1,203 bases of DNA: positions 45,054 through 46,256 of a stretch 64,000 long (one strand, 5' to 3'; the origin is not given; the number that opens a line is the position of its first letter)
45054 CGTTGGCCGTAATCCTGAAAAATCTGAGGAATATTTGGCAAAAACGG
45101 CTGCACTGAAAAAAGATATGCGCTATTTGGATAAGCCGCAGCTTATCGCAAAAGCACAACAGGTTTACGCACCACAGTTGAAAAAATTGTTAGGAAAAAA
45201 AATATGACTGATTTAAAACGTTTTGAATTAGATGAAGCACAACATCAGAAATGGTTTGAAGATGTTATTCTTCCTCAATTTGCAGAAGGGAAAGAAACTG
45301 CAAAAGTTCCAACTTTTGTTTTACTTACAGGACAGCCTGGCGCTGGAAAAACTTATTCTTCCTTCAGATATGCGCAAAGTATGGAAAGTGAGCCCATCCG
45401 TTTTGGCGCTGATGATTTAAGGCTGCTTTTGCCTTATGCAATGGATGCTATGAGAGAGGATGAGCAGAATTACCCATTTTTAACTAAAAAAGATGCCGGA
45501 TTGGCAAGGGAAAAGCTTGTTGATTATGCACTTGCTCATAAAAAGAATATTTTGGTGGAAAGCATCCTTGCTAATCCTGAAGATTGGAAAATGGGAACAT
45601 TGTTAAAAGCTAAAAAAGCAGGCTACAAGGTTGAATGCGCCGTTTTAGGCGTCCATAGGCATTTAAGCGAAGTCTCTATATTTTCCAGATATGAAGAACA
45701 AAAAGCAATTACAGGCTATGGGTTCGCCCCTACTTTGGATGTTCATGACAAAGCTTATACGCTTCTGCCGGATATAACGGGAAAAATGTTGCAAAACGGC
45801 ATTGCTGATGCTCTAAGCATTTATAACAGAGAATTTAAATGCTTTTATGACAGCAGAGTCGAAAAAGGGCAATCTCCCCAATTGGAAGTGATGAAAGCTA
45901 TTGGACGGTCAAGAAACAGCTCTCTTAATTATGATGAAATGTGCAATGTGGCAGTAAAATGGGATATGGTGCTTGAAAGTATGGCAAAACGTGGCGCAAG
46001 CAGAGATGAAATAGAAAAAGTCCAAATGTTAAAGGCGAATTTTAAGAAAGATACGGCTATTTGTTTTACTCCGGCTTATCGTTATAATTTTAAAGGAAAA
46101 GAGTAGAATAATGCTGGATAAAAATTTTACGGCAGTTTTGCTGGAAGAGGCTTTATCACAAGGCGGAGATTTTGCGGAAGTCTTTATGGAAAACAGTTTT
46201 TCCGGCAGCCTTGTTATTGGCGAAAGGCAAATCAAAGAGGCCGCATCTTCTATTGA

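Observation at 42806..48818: Seven-gene translationally coupled operon: zeta-toxin-like kinase and small partner sit between a histidine phosphatase and TldD/TldE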

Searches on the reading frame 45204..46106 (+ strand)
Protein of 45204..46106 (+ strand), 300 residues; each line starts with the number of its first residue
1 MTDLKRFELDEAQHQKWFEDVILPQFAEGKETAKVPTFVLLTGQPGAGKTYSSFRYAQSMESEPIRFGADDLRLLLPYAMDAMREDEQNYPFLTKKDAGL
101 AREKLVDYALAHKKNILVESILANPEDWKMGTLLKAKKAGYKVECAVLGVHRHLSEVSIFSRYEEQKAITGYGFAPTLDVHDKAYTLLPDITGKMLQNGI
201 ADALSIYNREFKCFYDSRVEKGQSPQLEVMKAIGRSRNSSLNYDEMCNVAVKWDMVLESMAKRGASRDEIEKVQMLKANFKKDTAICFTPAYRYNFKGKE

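Call 3: search_protein_families(library=pfam, proteins=[window:45204-46106:+], max_evalue=0.1)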
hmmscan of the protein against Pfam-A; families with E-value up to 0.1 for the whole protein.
window:45204-46106:+ (300 aa): 5 families
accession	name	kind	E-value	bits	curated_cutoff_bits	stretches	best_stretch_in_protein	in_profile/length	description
PF06414.18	Zeta_toxin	-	2e-30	106.1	22.3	1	32-219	12-198/199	Zeta toxin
PF13238.12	AAA_18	-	0.0041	18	29.4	1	39-130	1-89/128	AAA domain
PF13401.12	AAA_22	-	0.018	15.8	27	1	37-63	6-32/130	AAA domain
PF13671.12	AAA_33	-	0.022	15.5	27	1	39-155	2-111/143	AAA domain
PF20720.3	nSTAND3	-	0.09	12.9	27.2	0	25-52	6-33/155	Novel STAND NTPase 3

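Call 4: search_protein_families(library=ncbifam, proteins=[window:45204-46106:+], max_evalue=0.1)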
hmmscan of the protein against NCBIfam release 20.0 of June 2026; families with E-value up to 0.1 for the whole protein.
window:45204-46106:+ (300 aa): 2 families
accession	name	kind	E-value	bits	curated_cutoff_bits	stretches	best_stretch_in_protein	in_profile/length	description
NF041574.1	antitoxPezT_Strep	equivalog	5.9e-20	71.6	470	1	13-226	10-222/251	type II toxin-antitoxin system toxin PezT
NF003232.0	PRK04195.2-2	equivalog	0.0072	15.2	701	1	39-73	39-73/480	replication factor C large subunit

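Call 8: find_homologous_proteins(query=window:45204-46106:+)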
Query window:45204-46106:+ (300 aa): 44 proteins with E <= 0.001 among 1938 candidates.
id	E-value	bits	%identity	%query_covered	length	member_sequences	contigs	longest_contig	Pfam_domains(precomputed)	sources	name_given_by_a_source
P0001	3.6e-198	675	100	100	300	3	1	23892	PF06414.19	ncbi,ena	-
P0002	1.4e-143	495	73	98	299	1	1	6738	PF06414.19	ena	-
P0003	8.1e-111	388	60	96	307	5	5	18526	PF06414.19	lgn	-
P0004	1.0e-110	388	59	96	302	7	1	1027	PF06414.19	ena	-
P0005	2.1e-110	387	60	96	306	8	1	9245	PF06414.19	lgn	-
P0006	7.2e-110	385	58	96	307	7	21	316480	PF06414.19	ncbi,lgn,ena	-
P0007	5.2e-109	382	58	96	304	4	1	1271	PF06414.19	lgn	-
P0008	6.1e-109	382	58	98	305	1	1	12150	PF06414.19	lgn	-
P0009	7.7e-109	381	58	96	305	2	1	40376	PF06414.19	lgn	-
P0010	6.4e-108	378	57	96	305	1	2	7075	PF06414.19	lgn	-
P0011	6.4e-108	378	57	96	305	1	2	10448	PF06414.19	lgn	-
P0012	6.4e-108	378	57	96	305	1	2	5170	PF06414.19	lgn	-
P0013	2.6e-106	373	57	95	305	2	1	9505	PF06414.19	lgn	-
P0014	3.6e-106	373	57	97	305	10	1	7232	PF06414.19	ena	-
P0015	8.3e-106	372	58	95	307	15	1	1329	PF06414.19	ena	-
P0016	5.3e-105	369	56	96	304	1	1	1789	PF06414.19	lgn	-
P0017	1.3e-102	361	55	94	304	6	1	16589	PF06414.19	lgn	-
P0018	1.0e-101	358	56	94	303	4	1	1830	PF06414.19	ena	-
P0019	1.8e-98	347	53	96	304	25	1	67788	PF06414.19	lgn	-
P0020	8.0e-97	342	52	98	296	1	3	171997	PF06414.19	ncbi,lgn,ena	-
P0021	3.0e-91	324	53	95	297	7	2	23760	PF06414.19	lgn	-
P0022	1.1e-84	302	49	93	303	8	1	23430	PF06414.19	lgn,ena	-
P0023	2.2e-83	298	50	98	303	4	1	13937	PF06414.19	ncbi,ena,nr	ncbi:MAG: zeta toxin family protein [Alphaproteobacteria bacterium]|nr:zeta toxin family protein [Al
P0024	3.4e-82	294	48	94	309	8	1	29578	PF06414.19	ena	-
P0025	4.2e-82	294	47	94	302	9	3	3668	PF06414.19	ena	-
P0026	1.2e-81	292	47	93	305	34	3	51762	PF06414.19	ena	-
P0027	1.6e-80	289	47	93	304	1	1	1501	PF06414.19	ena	-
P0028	3.7e-80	287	47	93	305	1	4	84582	PF06414.19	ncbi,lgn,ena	-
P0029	3.8e-80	287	47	94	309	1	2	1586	PF06414.19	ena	-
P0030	1.6e-79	285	47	97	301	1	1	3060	PF06414.19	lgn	-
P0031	1.2e-78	282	50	87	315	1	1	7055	PF06414.19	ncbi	-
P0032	1.3e-78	282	47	93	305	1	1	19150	PF06414.19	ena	-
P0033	2.6e-78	281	47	93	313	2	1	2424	PF06414.19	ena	-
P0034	2.7e-76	275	44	98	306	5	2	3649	PF06414.19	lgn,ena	-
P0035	1.7e-75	272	46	95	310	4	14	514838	PF06414.19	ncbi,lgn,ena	-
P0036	4.9e-75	271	44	95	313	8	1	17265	PF06414.19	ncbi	-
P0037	1.2e-74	269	44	97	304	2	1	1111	PF06414.19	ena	-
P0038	1.6e-74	269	47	96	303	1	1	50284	PF06414.19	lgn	-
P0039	5.7e-74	267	47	97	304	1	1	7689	PF06414.19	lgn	-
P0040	7.1e-74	267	46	96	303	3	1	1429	PF06414.19,PF13671.13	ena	-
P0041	1.2e-73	266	47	95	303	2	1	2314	PF06414.19,PF13671.13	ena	-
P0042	8.1e-72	260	53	74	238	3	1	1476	PF06414.19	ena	-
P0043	3.3e-66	242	45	88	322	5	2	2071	PF06414.19,PF13671.13,PF13238.13,PF20720.4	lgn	-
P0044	1.1e-55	207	40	96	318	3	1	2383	PF06414.19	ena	-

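Call 10: find_encoding_contigs(protein=P0001, flank=8000, max_places=3)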
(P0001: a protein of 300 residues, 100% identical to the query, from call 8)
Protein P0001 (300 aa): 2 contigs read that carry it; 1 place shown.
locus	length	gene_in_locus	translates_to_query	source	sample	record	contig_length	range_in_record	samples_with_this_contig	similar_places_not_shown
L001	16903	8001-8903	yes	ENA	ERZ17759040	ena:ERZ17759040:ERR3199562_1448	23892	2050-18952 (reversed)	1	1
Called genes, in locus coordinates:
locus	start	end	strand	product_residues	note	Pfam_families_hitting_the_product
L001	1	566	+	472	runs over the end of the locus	PF04055:Radical_SAM, PF06968:BATS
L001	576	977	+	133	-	-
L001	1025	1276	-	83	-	PF11154:DUF2934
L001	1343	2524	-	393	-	PF00324:AA_permease, PF13520:AA_permease_2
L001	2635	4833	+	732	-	PF01136:Peptidase_U32, PF12392:DUF3656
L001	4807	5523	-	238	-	PF02146:SIR2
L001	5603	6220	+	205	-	PF00702:Hydrolase (weak), PF13419:HAD_2 (weak)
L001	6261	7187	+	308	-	PF06342:DUF1057 (faint), PF00561:Abhydrolase_1, PF12146:Hydrolase_4, PF12697:Abhydrolase_6 (weak), PF00326:Peptidase_S9 (faint), PF08386:Abhydrolase_4 (weak)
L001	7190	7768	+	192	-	PF00300:His_Phos_1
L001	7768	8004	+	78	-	-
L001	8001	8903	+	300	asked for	PF06414:Zeta_toxin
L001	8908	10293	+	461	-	PF01523:PmbA_TldD_1st, PF19290:PmbA_TldD_2nd, PF19289:PmbA_TldD_3rd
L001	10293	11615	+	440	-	PF19290:PmbA_TldD_2nd, PF19289:PmbA_TldD_3rd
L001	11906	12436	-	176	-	-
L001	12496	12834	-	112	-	-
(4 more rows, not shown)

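Call 11: find_encoding_contigs(protein=P0006, flank=8000, max_places=4)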
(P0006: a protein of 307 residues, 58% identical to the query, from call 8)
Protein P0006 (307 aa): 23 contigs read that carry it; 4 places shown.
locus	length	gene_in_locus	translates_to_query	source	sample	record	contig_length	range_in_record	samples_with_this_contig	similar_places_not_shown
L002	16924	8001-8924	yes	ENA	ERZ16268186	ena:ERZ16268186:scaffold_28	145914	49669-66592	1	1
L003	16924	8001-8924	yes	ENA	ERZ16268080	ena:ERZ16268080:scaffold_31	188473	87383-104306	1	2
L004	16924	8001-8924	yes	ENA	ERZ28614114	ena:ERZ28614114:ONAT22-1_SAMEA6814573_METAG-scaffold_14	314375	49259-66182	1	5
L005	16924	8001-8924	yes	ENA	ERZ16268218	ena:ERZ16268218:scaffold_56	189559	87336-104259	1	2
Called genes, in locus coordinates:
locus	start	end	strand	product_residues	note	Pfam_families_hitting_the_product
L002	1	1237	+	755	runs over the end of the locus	PF01136:Peptidase_U32, PF12392:DUF3656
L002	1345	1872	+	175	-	-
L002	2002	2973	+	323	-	PF01073:3Beta_HSD, PF01370:Epimerase, PF02719:Polysacc_synt_2, PF04321:RmlD_sub_bind, PF05368:NmrA (weak), PF13460:NAD_binding_10 (weak), PF16363:GDP_Man_Dehyd, PF07993:NAD_binding_4 (weak)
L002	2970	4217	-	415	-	PF01979:Amidohydro_1, PF07969:Amidohydro_3 (weak)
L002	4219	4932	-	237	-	PF02146:SIR2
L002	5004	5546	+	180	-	PF02677:QueH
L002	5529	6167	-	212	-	-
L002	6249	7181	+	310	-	PF00561:Abhydrolase_1, PF12146:Hydrolase_4, PF12697:Abhydrolase_6 (faint)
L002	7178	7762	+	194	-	PF00300:His_Phos_1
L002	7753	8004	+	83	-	-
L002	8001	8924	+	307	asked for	PF06414:Zeta_toxin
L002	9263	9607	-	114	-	-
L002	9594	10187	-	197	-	PF12917:YfbR-like (weak), PF13023:HD_3, PF01966:HD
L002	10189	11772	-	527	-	PF00005:ABC_tran, PF02463:SMC_N, PF13401:AAA_22 (faint), PF13555:AAA_29 (faint), PF13304:AAA_21 (faint), PF08352:oligo_HPY (faint), PF02463:SMC_N (weak), PF00005:ABC_tran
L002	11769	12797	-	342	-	PF12911:OppC_N (weak), PF00528:BPD_transp_1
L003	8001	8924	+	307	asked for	PF06414:Zeta_toxin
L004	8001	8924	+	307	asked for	PF06414:Zeta_toxin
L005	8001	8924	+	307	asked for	PF06414:Zeta_toxin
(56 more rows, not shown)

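Call 12: find_encoding_contigs(protein=P0035, flank=8000, max_places=4)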
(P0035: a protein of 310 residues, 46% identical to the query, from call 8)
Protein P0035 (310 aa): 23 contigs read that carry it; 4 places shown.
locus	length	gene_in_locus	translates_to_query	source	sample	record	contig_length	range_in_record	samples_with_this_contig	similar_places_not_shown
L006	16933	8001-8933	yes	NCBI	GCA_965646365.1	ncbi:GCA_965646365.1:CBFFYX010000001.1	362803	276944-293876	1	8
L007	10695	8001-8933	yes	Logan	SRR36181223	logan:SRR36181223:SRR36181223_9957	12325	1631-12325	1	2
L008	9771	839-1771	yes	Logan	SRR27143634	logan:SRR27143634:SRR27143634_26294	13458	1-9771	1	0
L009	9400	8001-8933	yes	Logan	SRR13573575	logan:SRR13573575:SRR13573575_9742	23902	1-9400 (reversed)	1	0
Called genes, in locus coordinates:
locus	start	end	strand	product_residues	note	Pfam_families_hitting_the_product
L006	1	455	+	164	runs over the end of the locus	PF04542:Sigma70_r2, PF08281:Sigma70_r4_2, PF04545:Sigma70_r4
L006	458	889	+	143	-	PF16231:DUF4890, PF07813:LTXXQ (weak)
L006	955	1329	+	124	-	-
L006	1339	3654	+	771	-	PF01136:Peptidase_U32, PF12392:DUF3656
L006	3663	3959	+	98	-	-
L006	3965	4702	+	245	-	PF12570:DUF3750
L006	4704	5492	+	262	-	PF01261:AP_endonuc_2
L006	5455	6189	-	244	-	PF02146:SIR2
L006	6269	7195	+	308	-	PF00561:Abhydrolase_1, PF12146:Hydrolase_4, PF12697:Abhydrolase_6, PF08386:Abhydrolase_4 (weak)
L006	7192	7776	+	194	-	PF00300:His_Phos_1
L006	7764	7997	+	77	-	-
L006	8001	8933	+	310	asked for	PF06414:Zeta_toxin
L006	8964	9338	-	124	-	PF01381:HTH_3 (faint)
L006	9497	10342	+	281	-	-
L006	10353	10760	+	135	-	-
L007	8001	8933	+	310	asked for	PF06414:Zeta_toxin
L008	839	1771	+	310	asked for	PF06414:Zeta_toxin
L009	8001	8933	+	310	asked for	PF06414:Zeta_toxin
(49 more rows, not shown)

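Call 15: search_solved_structures(query=window:45204-46106:+, max_evalue=1, show_alignments=3)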
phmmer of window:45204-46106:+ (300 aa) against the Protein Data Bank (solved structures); distinct sequences matched with E-value up to 1: 3.
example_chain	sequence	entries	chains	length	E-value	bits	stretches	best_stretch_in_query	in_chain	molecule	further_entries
2p5t_B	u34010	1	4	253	2e-16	63.4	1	25-220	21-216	PezT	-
1gvn_B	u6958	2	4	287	4.8e-07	32.6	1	23-236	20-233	ZETA | Zeta-toxin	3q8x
9drl_A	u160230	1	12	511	0.54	12.7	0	227-273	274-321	T33-549_B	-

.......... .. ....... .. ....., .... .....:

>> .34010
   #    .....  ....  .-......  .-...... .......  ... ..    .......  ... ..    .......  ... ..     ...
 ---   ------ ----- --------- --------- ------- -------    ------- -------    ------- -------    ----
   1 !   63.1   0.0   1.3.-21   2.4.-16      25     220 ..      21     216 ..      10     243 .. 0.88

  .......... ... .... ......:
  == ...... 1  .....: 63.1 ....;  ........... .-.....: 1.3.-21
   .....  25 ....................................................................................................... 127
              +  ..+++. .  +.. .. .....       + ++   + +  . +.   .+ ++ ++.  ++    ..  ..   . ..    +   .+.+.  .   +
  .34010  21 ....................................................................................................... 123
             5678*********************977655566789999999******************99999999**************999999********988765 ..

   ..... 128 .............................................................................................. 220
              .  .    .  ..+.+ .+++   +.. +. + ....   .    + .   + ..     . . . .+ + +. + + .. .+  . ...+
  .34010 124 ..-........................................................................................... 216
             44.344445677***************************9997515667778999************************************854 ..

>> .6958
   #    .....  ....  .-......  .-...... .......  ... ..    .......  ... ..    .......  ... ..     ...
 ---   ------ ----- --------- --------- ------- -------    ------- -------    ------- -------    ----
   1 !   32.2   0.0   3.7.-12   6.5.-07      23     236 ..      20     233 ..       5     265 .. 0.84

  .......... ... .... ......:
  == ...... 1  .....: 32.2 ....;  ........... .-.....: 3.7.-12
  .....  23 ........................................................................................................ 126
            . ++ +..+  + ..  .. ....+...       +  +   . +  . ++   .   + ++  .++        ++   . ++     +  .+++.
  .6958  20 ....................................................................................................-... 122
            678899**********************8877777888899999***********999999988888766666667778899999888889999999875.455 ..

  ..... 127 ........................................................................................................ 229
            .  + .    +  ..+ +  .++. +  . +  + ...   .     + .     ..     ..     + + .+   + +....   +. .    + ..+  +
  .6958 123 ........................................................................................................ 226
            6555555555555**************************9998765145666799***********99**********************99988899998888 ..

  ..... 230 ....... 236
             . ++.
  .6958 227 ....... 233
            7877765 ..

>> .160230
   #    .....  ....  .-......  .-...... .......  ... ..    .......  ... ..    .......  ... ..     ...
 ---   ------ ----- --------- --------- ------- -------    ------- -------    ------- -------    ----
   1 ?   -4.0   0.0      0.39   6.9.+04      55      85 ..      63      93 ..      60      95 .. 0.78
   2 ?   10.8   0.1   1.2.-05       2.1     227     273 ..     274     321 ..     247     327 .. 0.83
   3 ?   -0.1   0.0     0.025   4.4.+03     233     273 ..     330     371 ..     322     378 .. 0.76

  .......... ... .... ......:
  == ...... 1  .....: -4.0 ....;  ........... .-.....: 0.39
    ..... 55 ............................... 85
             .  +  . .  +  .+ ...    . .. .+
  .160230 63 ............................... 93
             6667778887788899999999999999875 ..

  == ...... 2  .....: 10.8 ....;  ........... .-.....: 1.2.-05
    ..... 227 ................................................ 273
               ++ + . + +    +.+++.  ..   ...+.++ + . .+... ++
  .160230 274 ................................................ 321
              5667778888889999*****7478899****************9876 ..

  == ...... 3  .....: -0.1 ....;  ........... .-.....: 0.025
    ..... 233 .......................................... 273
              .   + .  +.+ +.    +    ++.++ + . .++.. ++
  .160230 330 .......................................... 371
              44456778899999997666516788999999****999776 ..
